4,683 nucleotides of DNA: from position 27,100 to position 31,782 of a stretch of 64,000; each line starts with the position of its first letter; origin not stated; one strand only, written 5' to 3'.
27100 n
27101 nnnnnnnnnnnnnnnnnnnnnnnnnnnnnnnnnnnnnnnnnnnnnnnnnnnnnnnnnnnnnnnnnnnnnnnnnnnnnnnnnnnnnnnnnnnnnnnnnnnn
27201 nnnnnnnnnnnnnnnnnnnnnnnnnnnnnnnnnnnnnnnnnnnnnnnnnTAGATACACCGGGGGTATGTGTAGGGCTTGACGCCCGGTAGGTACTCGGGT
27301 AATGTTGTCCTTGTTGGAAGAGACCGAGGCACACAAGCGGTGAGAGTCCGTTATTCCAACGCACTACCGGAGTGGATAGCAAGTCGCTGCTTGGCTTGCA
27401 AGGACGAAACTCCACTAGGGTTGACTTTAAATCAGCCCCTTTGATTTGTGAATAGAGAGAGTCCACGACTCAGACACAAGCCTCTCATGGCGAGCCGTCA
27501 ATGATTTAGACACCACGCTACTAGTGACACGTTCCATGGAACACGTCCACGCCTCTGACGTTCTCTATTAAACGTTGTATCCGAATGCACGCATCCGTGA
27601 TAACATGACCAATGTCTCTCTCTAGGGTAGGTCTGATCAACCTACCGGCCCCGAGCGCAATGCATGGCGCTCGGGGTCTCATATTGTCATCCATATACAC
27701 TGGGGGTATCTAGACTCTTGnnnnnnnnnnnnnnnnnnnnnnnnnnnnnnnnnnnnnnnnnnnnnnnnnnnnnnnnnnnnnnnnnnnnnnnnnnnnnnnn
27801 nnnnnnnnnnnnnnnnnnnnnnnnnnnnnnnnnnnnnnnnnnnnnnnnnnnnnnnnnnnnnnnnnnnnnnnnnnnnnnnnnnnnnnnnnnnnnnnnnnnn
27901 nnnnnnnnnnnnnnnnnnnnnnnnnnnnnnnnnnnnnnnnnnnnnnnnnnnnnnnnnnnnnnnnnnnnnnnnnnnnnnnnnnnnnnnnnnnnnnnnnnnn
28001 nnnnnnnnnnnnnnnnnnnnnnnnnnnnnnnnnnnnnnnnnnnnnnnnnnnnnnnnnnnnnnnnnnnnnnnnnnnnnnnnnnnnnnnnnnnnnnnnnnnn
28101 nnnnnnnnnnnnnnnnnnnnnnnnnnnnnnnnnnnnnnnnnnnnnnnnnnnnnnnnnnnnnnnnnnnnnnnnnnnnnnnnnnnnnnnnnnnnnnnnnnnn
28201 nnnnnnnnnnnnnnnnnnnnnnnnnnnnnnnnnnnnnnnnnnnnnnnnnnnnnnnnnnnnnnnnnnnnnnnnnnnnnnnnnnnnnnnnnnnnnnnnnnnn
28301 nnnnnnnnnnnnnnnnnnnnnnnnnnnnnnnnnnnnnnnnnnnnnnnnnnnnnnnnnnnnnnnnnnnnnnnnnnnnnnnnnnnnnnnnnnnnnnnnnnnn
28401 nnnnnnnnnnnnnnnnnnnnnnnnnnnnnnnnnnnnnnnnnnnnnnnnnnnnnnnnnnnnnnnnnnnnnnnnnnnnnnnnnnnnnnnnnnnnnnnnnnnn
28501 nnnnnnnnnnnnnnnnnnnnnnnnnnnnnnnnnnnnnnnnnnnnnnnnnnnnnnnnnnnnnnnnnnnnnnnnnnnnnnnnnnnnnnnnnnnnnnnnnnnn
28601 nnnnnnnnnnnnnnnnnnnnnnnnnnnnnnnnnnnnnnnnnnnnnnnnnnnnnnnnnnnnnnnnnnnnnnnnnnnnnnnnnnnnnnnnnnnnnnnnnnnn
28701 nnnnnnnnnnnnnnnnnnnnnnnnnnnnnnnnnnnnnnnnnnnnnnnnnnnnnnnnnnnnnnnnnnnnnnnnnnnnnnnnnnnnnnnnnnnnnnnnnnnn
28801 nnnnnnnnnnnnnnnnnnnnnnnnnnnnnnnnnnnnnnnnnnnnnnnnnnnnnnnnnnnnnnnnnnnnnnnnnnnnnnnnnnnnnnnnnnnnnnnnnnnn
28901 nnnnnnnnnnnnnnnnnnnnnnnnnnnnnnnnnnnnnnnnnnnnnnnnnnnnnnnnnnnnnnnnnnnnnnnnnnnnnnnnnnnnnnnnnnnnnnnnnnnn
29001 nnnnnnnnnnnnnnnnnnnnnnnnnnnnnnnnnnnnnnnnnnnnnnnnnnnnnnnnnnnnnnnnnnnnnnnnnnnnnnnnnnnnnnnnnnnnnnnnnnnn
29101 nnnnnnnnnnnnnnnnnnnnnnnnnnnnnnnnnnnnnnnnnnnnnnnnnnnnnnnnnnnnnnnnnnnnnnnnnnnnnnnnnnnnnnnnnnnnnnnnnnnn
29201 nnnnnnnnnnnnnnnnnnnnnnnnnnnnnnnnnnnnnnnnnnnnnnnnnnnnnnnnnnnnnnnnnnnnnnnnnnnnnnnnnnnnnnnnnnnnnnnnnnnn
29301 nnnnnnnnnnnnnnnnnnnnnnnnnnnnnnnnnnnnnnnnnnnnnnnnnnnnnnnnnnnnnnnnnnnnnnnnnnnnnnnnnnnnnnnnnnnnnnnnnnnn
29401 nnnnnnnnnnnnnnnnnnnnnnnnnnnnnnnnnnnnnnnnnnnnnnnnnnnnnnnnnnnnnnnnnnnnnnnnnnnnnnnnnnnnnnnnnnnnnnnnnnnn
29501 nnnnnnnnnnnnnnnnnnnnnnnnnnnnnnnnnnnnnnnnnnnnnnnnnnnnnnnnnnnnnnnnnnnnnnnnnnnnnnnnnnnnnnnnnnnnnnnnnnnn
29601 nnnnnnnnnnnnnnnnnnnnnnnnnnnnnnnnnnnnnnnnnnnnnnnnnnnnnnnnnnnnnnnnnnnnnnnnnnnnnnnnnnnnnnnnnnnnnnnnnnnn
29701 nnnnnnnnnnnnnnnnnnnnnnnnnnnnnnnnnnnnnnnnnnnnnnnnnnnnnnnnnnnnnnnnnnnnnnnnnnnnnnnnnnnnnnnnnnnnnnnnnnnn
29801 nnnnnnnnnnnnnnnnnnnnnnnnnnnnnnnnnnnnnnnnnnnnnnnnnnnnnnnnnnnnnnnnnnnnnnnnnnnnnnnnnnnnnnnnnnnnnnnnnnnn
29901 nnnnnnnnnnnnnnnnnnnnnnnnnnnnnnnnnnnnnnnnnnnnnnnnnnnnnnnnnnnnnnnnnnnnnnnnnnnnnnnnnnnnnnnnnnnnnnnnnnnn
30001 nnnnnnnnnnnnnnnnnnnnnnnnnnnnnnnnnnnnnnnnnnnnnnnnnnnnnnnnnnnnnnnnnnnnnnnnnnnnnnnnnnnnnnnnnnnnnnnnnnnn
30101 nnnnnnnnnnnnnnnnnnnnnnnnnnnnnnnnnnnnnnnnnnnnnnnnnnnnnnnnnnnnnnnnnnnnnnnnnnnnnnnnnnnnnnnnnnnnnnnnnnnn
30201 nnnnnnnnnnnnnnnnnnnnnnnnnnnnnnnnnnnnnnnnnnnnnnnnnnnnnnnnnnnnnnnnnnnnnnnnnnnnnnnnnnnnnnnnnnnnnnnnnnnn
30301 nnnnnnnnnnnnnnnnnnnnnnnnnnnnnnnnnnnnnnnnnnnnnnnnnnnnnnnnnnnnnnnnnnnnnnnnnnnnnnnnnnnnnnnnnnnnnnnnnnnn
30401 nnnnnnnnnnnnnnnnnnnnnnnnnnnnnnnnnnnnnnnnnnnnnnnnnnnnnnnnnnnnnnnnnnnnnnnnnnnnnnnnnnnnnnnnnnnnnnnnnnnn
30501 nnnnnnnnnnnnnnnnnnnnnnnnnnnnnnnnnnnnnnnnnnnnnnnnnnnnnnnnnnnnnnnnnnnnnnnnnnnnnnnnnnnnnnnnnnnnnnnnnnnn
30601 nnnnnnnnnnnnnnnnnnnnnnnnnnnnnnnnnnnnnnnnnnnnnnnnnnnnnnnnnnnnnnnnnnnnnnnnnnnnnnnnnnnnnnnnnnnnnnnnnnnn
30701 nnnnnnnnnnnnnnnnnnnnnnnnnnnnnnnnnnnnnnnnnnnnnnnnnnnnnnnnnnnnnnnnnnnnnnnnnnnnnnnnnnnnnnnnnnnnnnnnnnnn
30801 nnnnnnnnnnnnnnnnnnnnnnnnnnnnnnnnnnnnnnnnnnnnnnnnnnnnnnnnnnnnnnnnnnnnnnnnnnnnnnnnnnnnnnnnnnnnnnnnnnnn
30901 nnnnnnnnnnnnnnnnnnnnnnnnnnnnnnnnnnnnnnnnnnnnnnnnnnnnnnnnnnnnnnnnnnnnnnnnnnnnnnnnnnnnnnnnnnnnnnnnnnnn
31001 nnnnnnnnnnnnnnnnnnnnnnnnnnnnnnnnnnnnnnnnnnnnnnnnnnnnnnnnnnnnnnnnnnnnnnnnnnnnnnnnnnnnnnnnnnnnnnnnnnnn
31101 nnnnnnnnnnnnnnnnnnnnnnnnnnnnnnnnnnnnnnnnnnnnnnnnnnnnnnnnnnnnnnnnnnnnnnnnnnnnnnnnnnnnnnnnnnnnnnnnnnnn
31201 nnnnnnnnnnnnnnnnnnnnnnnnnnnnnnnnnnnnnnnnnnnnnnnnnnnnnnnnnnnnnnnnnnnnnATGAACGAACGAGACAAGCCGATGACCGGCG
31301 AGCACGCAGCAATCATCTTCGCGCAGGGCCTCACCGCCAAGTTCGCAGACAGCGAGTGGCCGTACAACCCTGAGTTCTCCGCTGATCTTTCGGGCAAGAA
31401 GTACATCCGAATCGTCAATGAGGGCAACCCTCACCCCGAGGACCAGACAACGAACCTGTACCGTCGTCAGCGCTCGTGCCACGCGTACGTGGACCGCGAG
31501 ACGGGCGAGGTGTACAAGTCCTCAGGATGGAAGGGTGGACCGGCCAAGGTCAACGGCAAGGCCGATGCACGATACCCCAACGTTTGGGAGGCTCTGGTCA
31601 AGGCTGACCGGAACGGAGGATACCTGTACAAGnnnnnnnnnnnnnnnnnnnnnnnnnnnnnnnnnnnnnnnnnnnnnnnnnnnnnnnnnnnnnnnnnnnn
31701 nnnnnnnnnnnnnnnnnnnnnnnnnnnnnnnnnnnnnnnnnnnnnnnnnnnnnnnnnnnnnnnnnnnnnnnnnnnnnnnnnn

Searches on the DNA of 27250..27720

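Call 28: search_rna_families(source=window, start=27250, end=27720, threshold=evalue, max_evalue=10, show_alignments=3)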
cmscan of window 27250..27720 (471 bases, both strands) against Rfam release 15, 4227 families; matches with E-value up to 10: 0.
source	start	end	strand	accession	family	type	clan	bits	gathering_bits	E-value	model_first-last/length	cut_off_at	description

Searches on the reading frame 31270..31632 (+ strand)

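Call 58: search_protein_families(library=pfam, proteins=[window:31270-31632:+], max_evalue=0.01)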
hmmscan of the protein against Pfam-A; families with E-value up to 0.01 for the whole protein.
window:31270-31632:+ (121 aa): 1 family
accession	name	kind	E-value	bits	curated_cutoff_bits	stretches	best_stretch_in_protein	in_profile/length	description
PF24835.1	DUF7717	-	1.1e-11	45.4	27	1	14-121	22-117/117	Family of unknown function (DUF7717)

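Call 59: search_protein_families(library=phrogs, proteins=[window:31270-31632:+], max_evalue=0.01)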
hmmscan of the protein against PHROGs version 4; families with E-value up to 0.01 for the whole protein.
window:31270-31632:+ (121 aa): 4 families
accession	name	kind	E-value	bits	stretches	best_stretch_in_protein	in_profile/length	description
phrog_818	-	unknown function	1.5e-11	45.9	1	34-121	52-126/127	-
phrog_5014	-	unknown function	5.3e-09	37.3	1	12-93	10-85/110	-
phrog_3274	-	unknown function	1.9e-07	32.6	1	41-93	42-87/113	-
phrog_10383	-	unknown function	0.0016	19.7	1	64-99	66-104/125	-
